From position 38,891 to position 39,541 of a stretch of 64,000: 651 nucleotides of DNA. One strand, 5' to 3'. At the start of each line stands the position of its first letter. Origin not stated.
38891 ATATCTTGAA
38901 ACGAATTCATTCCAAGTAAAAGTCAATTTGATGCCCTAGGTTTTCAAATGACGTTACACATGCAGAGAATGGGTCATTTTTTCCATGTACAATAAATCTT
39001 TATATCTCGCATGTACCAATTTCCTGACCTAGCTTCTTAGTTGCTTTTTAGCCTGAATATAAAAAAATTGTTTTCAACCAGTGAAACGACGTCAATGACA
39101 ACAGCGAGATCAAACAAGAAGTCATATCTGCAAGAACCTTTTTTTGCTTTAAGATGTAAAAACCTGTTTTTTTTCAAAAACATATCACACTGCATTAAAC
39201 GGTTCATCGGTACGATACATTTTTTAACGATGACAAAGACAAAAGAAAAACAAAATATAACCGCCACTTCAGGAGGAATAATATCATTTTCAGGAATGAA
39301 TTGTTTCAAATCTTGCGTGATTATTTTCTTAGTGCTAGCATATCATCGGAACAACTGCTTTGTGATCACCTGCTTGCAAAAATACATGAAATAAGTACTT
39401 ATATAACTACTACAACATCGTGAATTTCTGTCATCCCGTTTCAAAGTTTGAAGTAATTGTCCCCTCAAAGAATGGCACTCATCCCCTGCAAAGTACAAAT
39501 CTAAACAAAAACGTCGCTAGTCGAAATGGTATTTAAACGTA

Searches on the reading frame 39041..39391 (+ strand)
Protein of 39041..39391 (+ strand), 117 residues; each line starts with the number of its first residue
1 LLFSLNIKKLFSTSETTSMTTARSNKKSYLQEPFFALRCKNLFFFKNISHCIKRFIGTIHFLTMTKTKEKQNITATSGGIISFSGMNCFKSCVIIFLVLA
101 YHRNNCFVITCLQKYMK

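Call 15: find_homologous_proteins(query=window:39041-39391:+, max_evalue=0.001)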
Query window:39041-39391:+: 1 candidates shared short words with the query, none scored E <= 0.001.
